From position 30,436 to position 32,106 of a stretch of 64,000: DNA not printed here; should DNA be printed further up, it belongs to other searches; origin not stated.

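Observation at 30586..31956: ParB/sulfiredoxin-like + nucleotidyltransferase-like fusion encoded between wzm and wzt: candidate novel glycan chain-capping enzyme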

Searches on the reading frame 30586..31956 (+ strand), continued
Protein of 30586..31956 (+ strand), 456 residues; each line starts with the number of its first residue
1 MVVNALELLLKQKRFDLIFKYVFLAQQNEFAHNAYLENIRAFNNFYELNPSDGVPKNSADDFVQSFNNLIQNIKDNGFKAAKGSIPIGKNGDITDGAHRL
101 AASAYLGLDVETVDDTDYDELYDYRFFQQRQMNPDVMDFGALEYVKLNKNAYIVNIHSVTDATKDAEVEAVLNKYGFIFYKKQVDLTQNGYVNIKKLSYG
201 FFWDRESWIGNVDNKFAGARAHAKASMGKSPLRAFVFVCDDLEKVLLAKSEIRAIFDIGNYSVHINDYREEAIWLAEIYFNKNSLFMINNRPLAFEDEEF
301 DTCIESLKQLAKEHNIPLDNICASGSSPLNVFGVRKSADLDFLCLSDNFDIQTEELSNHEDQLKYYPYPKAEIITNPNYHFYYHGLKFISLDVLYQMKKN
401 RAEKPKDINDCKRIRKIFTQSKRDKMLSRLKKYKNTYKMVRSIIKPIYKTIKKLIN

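Call 21: search_protein_families(library=pfam, proteins=[P0121, P0122, P0126, P0137, P0139, P0160, P0162, P0163, P0148], max_evalue=0.001)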
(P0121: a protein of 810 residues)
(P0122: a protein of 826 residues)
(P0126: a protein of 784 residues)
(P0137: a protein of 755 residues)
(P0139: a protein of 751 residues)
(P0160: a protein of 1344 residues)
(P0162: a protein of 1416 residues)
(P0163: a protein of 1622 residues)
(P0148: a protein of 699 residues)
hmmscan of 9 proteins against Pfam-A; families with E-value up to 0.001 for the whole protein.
P0121 (810 aa): 1 family
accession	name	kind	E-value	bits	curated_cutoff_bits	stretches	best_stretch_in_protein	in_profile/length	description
PF05050.19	Methyltransf_21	-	2.4e-18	67.3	22.7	1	628-761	1-150/173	Methyltransferase FkbM domain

P0122 (826 aa): 1 family
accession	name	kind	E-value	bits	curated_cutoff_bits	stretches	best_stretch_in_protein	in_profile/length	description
PF05050.19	Methyltransf_21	-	9.1e-16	58.9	22.7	1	639-801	1-168/173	Methyltransferase FkbM domain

P0126 (784 aa): 1 family
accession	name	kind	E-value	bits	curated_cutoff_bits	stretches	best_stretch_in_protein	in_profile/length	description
PF22882.2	GT-D-like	-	1.9e-05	24.6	27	0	680-720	160-200/210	GT-D fold-like domain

P0137 (755 aa): 4 families
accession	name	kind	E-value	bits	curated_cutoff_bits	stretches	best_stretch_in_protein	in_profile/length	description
PF13489.12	Methyltransf_23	-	4e-09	36.8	27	1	550-681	17-161/164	Methyltransferase domain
PF08241.18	Methyltransf_11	-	4.3e-06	27.7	21.2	1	559-647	1-94/95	Methyltransferase domain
PF13649.12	Methyltransf_25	-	7.7e-05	23.8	27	1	558-644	1-97/97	Methyltransferase domain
PF08242.18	Methyltransf_12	-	0.00037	21.6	30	0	596-646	49-98/98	Methyltransferase domain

P0139 (751 aa): 1 family
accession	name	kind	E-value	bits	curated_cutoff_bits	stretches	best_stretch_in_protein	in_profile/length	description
PF05050.19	Methyltransf_21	-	1.6e-18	67.9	22.7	1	556-721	1-172/173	Methyltransferase FkbM domain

P0160 (1344 aa): 6 families
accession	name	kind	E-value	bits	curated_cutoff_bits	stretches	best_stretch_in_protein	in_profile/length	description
PF05050.19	Methyltransf_21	-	5.2e-19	69.5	22.7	1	110-260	23-172/173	Methyltransferase FkbM domain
PF08242.18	Methyltransf_12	-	9.9e-10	39.5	30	1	1166-1258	3-97/98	Methyltransferase domain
PF13649.12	Methyltransf_25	-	2.1e-09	38.4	27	1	1166-1257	4-97/97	Methyltransferase domain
PF00535.33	Glycos_transf_2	-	5.9e-09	36.5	23.3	1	776-868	4-95/168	Glycosyl transferase family 2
PF08241.18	Methyltransf_11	-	1.5e-06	29.1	21.2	1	1166-1260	3-94/95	Methyltransferase domain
PF13704.12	Glyco_tranf_2_4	-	2.9e-06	28.1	27.5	1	779-865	1-85/98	Glycosyl transferase family 2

P0162 (1416 aa): 5 families
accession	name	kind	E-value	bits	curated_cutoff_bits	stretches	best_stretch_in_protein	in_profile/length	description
PF05050.19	Methyltransf_21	-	3.6e-16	60.2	22.7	1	1221-1388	1-173/173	Methyltransferase FkbM domain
PF00535.33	Glycos_transf_2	-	1.1e-13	52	23.3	1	3-110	2-105/168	Glycosyl transferase family 2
PF02709.20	Glyco_transf_7C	-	1.4e-08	34.7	23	1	153-209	21-77/78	N-terminal domain of galactosyltransferase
PF13469.12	Sulfotransfer_3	-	0.00019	22.2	27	1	491-575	125-213/216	Sulfotransferase family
PF10111.15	Glyco_tranf_2_2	-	0.00034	20.6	27.3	1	3-195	2-206/276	Glycosyltransferase like family 2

P0163 (1622 aa): 7 families
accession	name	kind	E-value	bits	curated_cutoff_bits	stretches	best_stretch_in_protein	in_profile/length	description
PF05050.19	Methyltransf_21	-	1e-33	117.3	22.7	2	112-279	1-173/173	Methyltransferase FkbM domain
PF13649.12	Methyltransf_25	-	1.8e-09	38.6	27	1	1459-1550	4-97/97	Methyltransferase domain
PF08242.18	Methyltransf_12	-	2.2e-08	35.1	30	1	1459-1551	3-97/98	Methyltransferase domain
PF08241.18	Methyltransf_11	-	1.5e-07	32.4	21.2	1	1459-1548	3-89/95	Methyltransferase domain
PF00535.33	Glycos_transf_2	-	3.5e-07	30.7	23.3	1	1069-1160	4-94/168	Glycosyl transferase family 2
PF13704.12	Glyco_tranf_2_4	-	7.1e-06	26.9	27.5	1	1072-1167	1-94/98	Glycosyl transferase family 2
PF02353.26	CMAS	-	4.3e-05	23.4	27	1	1440-1555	50-165/273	Mycolic acid cyclopropane synthetase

P0148 (699 aa): 1 family
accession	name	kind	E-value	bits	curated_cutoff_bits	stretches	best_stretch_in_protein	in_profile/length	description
PF05050.19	Methyltransf_21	-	3.4e-13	50.5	22.7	1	556-682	1-132/173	Methyltransferase FkbM domain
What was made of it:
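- Larger proteins read MT-Fam-GT2-MT or GT-sulfotransferase-Fam-MT (call 21).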

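Call 35: search_protein_families(library=pfam, alignment_id=A1, max_evalue=10)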
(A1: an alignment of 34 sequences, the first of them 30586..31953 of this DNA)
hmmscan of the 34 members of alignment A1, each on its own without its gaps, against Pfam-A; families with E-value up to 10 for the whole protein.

A. member 1, window:30586-31953:+ (456 aa): 1 family
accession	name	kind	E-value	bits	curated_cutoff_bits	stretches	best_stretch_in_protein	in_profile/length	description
PF12776.13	Myb_DNA-bind_3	-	0.59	11.6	23.6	0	26-79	25-78/96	Myb/SANT-like DNA-binding domain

B. families by the number of members that match (of 34 scanned): 19 families
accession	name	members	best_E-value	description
PF06014.16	YqgQ-like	2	0.06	YqgQ-like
PF11447.13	DUF3201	1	0.0057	Protein of unknown function (DUF3201)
PF20383.3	DUF6678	1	0.015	Family of unknown function (DUF6678)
PF01172.24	SBDS_N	1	0.021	Shwachman-Bodian-Diamond syndrome (SBDS) N-terminal domain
PF03351.22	DOMON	1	0.021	DOMON domain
PF04708.17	Pox_F16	1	0.024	Poxvirus F16 protein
PF08889.16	WbqC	1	0.03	WbqC-like protein family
PF00185.30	OTCace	1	0.032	Aspartate/ornithine carbamoyltransferase, Asp/Orn binding domain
PF04124.18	Dor1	1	0.074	Dor1-like family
PF25613.1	DUF7941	1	0.094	Family of unknown function (DUF7941)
PF16313.11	DUF4953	1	0.097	Met-zincin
PF23161.1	HTH_RNase_II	1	0.13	Double HTH domain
PF25143.1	Zn_ribbon_IFT122_C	1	0.14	IFT122, C-terminal zinc ribbon domain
PF18269.6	T3SS_ATPase_C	1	0.2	T3SS EscN ATPase C-terminal domain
PF04236.20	Transp_Tc5_C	1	0.2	Tc5 transposase C-terminal domain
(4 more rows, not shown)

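Call 38: fold_search(model_id=the predicted structure, library=viral)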
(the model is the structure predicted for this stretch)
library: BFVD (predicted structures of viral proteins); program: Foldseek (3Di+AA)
matches with E <= 10: 327; with E <= 0.001: 6
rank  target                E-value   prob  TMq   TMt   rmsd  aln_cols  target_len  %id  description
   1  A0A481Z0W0            1.3e-15  1.00  0.50  0.48   7.9       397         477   18  Uncharacterized protein [Mimivirus LCMiAC01]
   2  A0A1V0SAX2            9.1e-14  1.00  0.51  0.28   3.7       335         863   18  Glycosyltransferase [Catovirus CTV1]
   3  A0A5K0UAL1            7.1e-13  1.00  0.48  0.31   5.0       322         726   16  Glycosyltransferase [Yasminevirus sp. GU-2018]
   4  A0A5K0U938            2.5e-07  1.00  0.36  0.26   7.4       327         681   16  Uncharacterized protein [Yasminevirus sp. GU-2018]
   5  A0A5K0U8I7            1.3e-06  1.00  0.42  0.29   5.8       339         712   12  Uncharacterized protein [Yasminevirus sp. GU-2018]
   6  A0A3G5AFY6            8.6e-05  1.00  0.34  0.24   9.9       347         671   11  mRNA capping enzyme [Satyrvirus sp.]
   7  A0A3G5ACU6            2.2e-03  1.00  0.18  0.40   4.4       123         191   21  Glycosyltransferase (Fragment) [Hyperionvirus sp.]
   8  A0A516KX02            5.0e-03  0.84  0.11  0.21  16.9       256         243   14  (no name in the UniProt tables at hand)
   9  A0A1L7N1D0            1.1e-02  1.00  0.21  0.61   3.5       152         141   14  Uncharacterized protein [Ralstonia phage RP12]
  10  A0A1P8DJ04            1.8e-02  1.00  0.20  0.58   4.0       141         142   18  (no name in the UniProt tables at hand)
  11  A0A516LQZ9            1.9e-02  0.44  0.11  0.20  16.9       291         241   11  (no name in the UniProt tables at hand)
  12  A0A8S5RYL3            3.2e-02  0.44  0.14  0.19  16.6       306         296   13  ParB-like nuclease domain [Myoviridae sp. ctNQV2]
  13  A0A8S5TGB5            3.8e-02  1.00  0.22  0.66   3.5       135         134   14  Nucleoside diphosphate kinase-like domain-containing protein [Phage sp. ctL4h4]
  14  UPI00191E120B         3.9e-02  1.00  0.20  0.46   6.8       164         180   12  (no name look-up for this kind of identifier)
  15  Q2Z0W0                5.8e-02  1.00  0.19  0.47   7.2       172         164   14  Uncharacterized protein [Pseudomonas phage EL]
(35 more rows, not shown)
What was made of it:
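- Giant-virus homologues are fused to glycosyltransferases (call 38).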

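Call 39: find_related_loci(query=A1, collection=genome_contigs, flank=10000)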
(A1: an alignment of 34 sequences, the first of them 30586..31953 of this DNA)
Query A1 (456 aa) in genome_contigs; peptide patterns used: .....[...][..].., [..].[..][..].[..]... (x = any residue, [..] = any of these).
82 stretches matched a pattern; 25 encode a relative of the query (tblastn E <= 1e-3); 25 distinct loci.
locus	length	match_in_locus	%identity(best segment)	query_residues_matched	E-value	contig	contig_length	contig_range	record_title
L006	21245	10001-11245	62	4-417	1e-173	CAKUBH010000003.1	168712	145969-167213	MAG: uncultured Elusimicrobiales bacterium isolate REFINED_METABAT215_TOP10_CONTIGS_1500_ASSEMBLY_K77_MERGED__Hadza_MoBi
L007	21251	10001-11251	61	1-416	1e-172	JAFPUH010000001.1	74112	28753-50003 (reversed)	MAG: Kiritimatiellae bacterium isolate RGIG1481 Goat_Abomasum-1__c292, whole genome shotgun sequence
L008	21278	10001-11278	62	1-422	8e-171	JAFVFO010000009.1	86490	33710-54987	MAG: Candidatus Gastranaerophilales bacterium isolate RGIG5125 Roe_deer_Rumen.Co__c181764, whole genome shotgun sequence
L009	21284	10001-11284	58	1-427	2e-170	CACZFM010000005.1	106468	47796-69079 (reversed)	MAG: uncultured Bacteroidales bacterium isolate RUG12580 genome assembly, contig: RUG12580_asm_5, whole genome shotgun s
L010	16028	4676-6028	57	1-453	6e-170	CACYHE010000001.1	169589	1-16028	MAG: uncultured Bacteroidales bacterium isolate RUG11936 genome assembly, contig: RUG11936_asm_1, whole genome shotgun s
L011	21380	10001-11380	56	1-455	2e-167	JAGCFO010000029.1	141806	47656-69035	MAG: Bacteroidaceae bacterium isolate RGIG9746 Yak_Omasum-4__c663194, whole genome shotgun sequence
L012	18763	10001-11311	57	1-443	1e-166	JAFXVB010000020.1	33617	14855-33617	MAG: Alphaproteobacteria bacterium isolate RGIG6772 Sheep_Rumen-3__c557733, whole genome shotgun sequence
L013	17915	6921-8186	60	1-419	1e-166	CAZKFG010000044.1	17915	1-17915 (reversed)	MAG TPA_asm: uncultured Acidaminococcales bacterium isolate SRP242652_co2_110 genome assembly, contig: NODE_3472_length_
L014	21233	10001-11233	60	1-414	2e-160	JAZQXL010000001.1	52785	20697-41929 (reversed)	MAG: Alphaproteobacteria bacterium isolate T1900045162_TC20190156.MAGScoT_cleanbin_000005 SGB_5084_k141_3513098, whole g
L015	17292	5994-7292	56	1-434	5e-159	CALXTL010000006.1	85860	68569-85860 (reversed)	MAG: uncultured Alphaproteobacteria bacterium isolate BRZ_KN__bin99 genome assembly, contig: BRZ_KN__NODE_281_length_858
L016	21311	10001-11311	55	3-431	9e-156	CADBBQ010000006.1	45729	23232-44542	MAG: uncultured proteobacterium isolate RUG13827 genome assembly, contig: RUG13827_asm_6, whole genome shotgun sequence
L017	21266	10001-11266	56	4-422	1e-152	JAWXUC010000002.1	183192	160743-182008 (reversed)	MAG: Alphaproteobacteria bacterium isolate FM_39_G125_V NODE_11_length_183193_cov_4.799855, whole genome shotgun sequenc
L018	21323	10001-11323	53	1-416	8e-152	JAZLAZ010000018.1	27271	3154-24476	MAG: Candidatus Enterousia sp. isolate T1900045067_TC20190061.MAGScoT_cleanbin_000021 SGB_4608_k141_902055, whole genome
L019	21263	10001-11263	54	3-416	8e-148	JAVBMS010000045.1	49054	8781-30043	MAG: Mailhella sp. isolate EPI_MAG_00058 c_000001600210, whole genome shotgun sequence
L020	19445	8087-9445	50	2-451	2e-141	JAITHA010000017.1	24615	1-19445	MAG: Puniceicoccales bacterium isolate Pc512_bin4 k119_1156422, whole genome shotgun sequence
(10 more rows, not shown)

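Call 43: search_protein_families(library=pfam, alignment_id=A4, max_evalue=0.00001)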
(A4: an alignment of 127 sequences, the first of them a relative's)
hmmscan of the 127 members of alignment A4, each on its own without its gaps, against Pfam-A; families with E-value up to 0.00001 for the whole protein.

A. member 1, L001:6785-7900:+ (372 aa): 1 family
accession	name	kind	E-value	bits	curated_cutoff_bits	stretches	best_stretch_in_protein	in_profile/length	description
PF01041.23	DegT_DnrJ_EryC1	-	5.6e-99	332.2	19.8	1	18-367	6-359/360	DegT/DnrJ/EryC1/StrS aminotransferase family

B. families by the number of members that match (of 127 scanned): 82 families (the first 25 are shown)
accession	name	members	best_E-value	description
PF00535.33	Glycos_transf_2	30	1.2e-79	Glycosyl transferase family 2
PF13641.12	Glyco_tranf_2_3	21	1.7e-20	Glycosyltransferase like family 2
PF10111.15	Glyco_tranf_2_2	14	1e-28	Glycosyltransferase like family 2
PF01041.23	DegT_DnrJ_EryC1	11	3.3e-119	DegT/DnrJ/EryC1/StrS aminotransferase family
PF13480.13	Acetyltransf_6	7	2.7e-10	Acetyltransferase (GNAT) domain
PF05523.17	FdtA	5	1.4e-51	WxcM-like, C-terminal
PF00266.25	Aminotran_5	5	1.1e-19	Aminotransferase class-V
PF00005.33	ABC_tran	4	2.7e-22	ABC transporter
PF01531.22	Glyco_transf_11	4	7.2e-18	Glycosyl transferase family 11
PF08241.18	Methyltransf_11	4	2.7e-09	Methyltransferase domain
PF00155.27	Aminotran_1_2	4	3.8e-08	Aminotransferase class I and II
PF01212.27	Beta_elim_lyase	4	4e-07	Beta-eliminating lyase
PF00534.26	Glycos_transf_1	3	8.4e-36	Glycosyl transferases group 1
PF13692.12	Glyco_trans_1_4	3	3.8e-30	Glycosyl transferases group 1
PF00132.30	Hexapep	3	1.3e-25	Bacterial transferase hexapeptide (six repeats)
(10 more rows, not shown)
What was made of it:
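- Neighbours within ±3 genes in 22 loci (127 proteins): GT2 30, DegT 11, FemAB-like 7, FdtA 5 (call 43).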

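Call 50: search_protein_families(library=pfam, alignment_id=A5, max_evalue=0.0001)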
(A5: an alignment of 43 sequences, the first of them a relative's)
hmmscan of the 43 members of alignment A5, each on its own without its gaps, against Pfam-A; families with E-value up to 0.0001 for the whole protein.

A. member 1, P0068 (771 aa): 1 family
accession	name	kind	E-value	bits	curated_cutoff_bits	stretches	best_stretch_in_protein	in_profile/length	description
PF22882.2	GT-D-like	-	1.8e-05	24.6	27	0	583-715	93-201/210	GT-D fold-like domain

B. families by the number of members that match (of 43 scanned): 17 families
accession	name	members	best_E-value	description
PF05050.19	Methyltransf_21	21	7.5e-22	Methyltransferase FkbM domain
PF00535.33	Glycos_transf_2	9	7.8e-36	Glycosyl transferase family 2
PF13641.12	Glyco_tranf_2_3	4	3.4e-10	Glycosyltransferase like family 2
PF10111.15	Glyco_tranf_2_2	3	9e-12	Glycosyltransferase like family 2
PF05575.17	V_cholerae_RfbT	3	1.3e-06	Vibrio cholerae RfbT protein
PF00852.26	Glyco_transf_10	2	4.5e-14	Glycosyltransferase family 10 (fucosyltransferase) C-term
PF02475.24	TRM5-TYW2_MTfase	2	1.5e-06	TRM5/TYW2 methyltransferase domain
PF13704.12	Glyco_tranf_2_4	2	5e-06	Glycosyl transferase family 2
PF22882.2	GT-D-like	2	1.8e-05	GT-D fold-like domain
PF08942.16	DUF1919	1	1.3e-66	Domain of unknown function (DUF1919)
PF01522.26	Polysacc_deac_1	1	7.7e-37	Polysaccharide deacetylase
PF08795.16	DUF1796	1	4.9e-13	Putative papain-like cysteine peptidase (DUF1796)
PF13489.12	Methyltransf_23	1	4e-09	Methyltransferase domain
PF03065.20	Glyco_hydro_57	1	7.7e-07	Glycosyl hydrolase family 57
PF08241.18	Methyltransf_11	1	4.3e-06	Methyltransferase domain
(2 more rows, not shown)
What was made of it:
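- A further 9 carry GT2 (call 50). The domain is repeatedly fused to tailoring enzymes (calls 21, 50). The family is fused to GTs and methyltransferases (calls 21, 50).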
